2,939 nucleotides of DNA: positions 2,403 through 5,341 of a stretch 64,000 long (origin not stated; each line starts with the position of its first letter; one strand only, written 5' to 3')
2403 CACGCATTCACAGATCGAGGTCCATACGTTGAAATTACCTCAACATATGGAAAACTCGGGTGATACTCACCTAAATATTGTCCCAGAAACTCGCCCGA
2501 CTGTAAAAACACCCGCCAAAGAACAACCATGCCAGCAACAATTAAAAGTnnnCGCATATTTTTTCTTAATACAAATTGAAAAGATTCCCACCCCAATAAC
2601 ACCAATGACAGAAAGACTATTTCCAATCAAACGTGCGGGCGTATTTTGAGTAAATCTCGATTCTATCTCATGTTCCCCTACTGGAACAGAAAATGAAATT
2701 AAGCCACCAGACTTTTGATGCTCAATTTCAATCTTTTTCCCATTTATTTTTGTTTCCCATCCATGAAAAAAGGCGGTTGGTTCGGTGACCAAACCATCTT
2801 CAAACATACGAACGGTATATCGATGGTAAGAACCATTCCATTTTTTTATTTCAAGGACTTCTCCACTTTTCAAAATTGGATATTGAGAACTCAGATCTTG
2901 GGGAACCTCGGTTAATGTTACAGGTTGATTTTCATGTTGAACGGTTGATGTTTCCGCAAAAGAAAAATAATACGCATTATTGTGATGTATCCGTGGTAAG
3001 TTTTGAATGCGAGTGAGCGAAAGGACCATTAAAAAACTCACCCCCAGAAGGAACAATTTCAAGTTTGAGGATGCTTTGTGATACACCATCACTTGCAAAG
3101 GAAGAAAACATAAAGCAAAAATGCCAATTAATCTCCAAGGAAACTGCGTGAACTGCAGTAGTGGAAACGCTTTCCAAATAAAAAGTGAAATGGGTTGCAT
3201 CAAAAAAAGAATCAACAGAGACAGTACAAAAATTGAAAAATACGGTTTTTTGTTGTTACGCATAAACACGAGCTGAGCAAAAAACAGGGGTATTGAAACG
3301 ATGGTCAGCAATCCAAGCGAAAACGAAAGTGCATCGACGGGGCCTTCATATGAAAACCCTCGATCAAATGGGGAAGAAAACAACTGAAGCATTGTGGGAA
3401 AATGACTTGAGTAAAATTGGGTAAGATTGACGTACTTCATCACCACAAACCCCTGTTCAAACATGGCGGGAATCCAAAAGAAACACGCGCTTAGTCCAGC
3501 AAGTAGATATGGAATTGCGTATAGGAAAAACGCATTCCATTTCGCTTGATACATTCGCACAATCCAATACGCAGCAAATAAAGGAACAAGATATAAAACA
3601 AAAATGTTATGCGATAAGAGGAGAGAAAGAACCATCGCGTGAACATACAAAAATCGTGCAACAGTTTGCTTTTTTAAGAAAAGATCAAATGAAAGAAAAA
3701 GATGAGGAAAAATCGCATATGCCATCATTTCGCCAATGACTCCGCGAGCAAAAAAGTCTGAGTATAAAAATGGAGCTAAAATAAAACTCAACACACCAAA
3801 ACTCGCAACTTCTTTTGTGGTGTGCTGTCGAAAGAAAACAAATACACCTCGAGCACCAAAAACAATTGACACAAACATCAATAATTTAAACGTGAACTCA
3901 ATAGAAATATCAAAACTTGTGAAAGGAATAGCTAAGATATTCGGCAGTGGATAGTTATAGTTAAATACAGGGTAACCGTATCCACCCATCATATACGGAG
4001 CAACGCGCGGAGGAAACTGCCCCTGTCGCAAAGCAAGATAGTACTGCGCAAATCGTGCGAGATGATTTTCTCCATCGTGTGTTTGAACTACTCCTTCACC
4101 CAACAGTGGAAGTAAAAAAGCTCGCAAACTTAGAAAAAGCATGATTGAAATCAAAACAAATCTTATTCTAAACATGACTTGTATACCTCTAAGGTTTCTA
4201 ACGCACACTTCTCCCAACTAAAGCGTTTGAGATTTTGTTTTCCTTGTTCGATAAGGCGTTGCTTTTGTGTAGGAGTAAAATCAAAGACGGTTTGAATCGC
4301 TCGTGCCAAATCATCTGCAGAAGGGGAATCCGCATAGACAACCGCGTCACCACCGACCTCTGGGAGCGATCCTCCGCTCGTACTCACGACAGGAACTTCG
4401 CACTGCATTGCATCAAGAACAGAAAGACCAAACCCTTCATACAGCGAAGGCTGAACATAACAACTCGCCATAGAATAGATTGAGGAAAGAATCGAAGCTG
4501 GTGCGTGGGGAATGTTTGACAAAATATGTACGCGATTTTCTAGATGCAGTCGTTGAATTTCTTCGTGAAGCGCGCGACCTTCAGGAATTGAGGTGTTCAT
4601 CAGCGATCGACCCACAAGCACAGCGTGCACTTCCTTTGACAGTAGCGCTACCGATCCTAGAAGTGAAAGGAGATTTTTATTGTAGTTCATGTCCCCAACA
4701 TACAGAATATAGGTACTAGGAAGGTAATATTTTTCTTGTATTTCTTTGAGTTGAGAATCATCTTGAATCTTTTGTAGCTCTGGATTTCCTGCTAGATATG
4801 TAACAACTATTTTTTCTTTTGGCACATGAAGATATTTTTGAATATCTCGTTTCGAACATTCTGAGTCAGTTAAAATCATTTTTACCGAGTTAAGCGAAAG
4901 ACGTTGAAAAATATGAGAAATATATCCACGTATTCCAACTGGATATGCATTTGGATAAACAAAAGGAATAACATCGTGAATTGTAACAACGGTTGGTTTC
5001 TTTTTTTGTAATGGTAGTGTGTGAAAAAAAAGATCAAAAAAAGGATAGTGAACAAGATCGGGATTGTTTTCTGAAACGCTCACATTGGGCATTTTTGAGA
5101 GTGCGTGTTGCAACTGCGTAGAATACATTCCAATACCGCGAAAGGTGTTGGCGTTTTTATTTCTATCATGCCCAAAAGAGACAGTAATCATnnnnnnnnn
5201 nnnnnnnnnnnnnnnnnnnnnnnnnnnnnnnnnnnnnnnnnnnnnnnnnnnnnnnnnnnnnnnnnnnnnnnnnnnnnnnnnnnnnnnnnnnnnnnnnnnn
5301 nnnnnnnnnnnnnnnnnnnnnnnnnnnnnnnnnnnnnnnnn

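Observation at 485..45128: Approximately 45-kb glycosylation super-island with at least 14 GT-C-type membrane enzymes and 8 GT2 lipid-sugar synthases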

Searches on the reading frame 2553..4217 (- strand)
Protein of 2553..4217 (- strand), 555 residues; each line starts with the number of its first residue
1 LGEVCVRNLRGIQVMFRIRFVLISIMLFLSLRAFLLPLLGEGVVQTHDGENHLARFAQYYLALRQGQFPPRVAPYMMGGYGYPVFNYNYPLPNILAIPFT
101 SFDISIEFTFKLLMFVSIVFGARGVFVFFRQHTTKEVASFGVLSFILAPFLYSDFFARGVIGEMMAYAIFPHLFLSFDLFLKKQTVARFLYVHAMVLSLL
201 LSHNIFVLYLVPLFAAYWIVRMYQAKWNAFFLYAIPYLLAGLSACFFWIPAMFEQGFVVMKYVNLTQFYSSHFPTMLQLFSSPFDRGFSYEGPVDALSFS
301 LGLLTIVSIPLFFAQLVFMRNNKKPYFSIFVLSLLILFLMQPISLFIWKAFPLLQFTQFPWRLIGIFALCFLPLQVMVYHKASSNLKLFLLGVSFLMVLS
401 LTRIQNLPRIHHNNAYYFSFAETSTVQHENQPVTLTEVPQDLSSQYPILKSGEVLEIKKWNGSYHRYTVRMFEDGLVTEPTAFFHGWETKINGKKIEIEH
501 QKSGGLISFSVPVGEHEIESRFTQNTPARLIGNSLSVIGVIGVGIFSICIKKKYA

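Call 3: search_protein_families(library=pfam, proteins=[window:2553-4217:-], max_evalue=0.01)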
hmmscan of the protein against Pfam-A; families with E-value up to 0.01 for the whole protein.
window:2553-4217:- (555 aa): 1 family
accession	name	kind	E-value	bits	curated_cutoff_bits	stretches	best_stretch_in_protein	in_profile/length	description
PF10131.15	PTPS_related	-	4.5e-09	35.8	26.4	1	105-412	21-315/621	6-pyruvoyl-tetrahydropterin synthase related domain; membrane protein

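Call 11: search_protein_families(library=ncbifam, proteins=[window:2553-4217:-], max_evalue=0.1)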
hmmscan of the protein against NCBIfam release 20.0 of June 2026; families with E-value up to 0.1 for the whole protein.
window:2553-4217:- (555 aa): 0 families

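Call 18: search_solved_structures(query=A3, max_evalue=1)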
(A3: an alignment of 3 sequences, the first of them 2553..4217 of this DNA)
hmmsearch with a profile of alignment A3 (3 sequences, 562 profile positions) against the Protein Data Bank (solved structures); distinct sequences matched with E-value up to 1: 0.

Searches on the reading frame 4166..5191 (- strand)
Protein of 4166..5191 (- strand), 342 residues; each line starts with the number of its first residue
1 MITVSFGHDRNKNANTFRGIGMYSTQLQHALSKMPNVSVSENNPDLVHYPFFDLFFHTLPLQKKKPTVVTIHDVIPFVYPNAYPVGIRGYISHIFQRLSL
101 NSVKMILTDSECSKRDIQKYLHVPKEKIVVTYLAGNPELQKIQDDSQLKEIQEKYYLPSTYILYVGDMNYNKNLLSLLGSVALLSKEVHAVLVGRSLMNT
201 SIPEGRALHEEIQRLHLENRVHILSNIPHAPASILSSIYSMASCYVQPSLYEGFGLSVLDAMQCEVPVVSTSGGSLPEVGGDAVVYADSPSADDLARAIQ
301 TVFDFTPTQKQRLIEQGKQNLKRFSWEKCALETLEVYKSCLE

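Call 3: search_protein_families(library=pfam, proteins=[window:4166-5191:-], max_evalue=0.01)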
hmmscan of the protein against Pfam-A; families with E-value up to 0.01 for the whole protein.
window:4166-5191:- (342 aa): 5 families
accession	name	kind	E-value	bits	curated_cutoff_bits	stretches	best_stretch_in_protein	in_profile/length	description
PF00534.26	Glycos_transf_1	-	4.9e-25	88.5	26.4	1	158-319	14-171/172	Glycosyl transferases group 1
PF13692.12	Glyco_trans_1_4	-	2.5e-22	80.1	27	1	161-302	3-139/142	Glycosyl transferases group 1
PF13439.12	Glyco_transf_4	-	1.7e-10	41.6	28.5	1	40-132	69-163/170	Glycosyltransferase Family 4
PF20706.3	GT4-conflict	-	5.6e-07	29.3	26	1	238-330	278-382/385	Family 4 Glycosyltransferase in conflict systems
PF13579.12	Glyco_trans_4_4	-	9.2e-06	26.5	29.7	1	40-131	68-155/158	Glycosyl transferase 4-like domain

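Call 64: search_protein_families(library=ncbifam, proteins=[window:4166-5191:-], max_evalue=0.00001)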
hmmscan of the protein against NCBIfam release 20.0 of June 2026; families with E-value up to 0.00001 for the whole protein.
window:4166-5191:- (342 aa): 15 families
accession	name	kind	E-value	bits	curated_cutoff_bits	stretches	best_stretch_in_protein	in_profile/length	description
TIGR02149.1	glgA_Coryne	subfamily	3.6e-28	98.8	302.4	1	63-340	105-390/391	glycogen synthase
TIGR04047.1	MSMEG_0565_glyc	hypoth_equivalog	1.5e-19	70.4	259.85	1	158-338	192-372/373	MSMEG_0565 family glycosyltransferase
TIGR03999.1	thiol_BshA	equivalog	2.1e-14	53.2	273.7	1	97-340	139-373/375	N-acetyl-alpha-D-glucosaminyl L-malate synthase BshA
NF053787.1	GlcN_PG_synth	equivalog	1.9e-13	50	480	1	160-340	198-359/361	N-acetylglucosaminyl phosphatidylglycerol synthase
NF047684.1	TeichurnBiosyTuaC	equivalog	4.7e-13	48.8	550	1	62-340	130-389/391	teichuronic acid biosynthesis protein TuaC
NF041876.1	EPS_EpsE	equivalog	2.3e-12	46.9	400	1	162-327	217-383/389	exopolysaccharide biosynthesis GT4 family glycosyltransferase EpsE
TIGR03449.1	mycothiol_MshA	equivalog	2.5e-12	46.4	462.5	1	189-340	255-403/406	D-inositol-3-phosphate glycosyltransferase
NF050063.1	ProtGlycPglJ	equivalog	7.8e-12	45.1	500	1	87-273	129-297/363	N-acetylgalactosamine-N,N'-diacetylbacillosaminyl-diphospho-undecaprenol 4-alpha-N-acetylgalactosaminyltransferase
NF038295.1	EPS_HpsP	equivalog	2e-11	43.5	550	1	144-339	190-386/388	hormogonium polysaccharide biosynthesis glycosyltransferase HpsP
NF038298.1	EPS_HpsO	equivalog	1.2e-10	40.8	575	1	160-339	202-386/388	hormogonium polysaccharide biosynthesis glycosyltransferase HpsO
TIGR03088.1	stp2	hypoth_equivalog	2.2e-10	40.2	409.05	1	157-340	192-373/374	TIGR03088 family PEP-CTERM/XrtA system glycosyltransferase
NF041010.1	glycosy_Agl16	equivalog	3.4e-10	39.3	575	1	51-340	91-351/352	glycosylation protein Agl16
TIGR02470.1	sucr_synth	equivalog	1.3e-07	30.1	810.4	1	208-321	608-728/784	sucrose synthase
TIGR02095.1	glgA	subfamily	2.1e-07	30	328.45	1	163-339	298-476/477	glycogen/starch synthase, ADP-glucose type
TIGR04157.1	glyco_rSAM_CFB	subfamily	2e-06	27.1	400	0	102-285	169-344/406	TIGR04157 family glycosyltransferase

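Call 84: search_protein_families(library=padloc, proteins=[window:4166-5191:-], max_evalue=0.001)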
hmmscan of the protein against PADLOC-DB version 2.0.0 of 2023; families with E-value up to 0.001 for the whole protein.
window:4166-5191:- (342 aa): 0 families
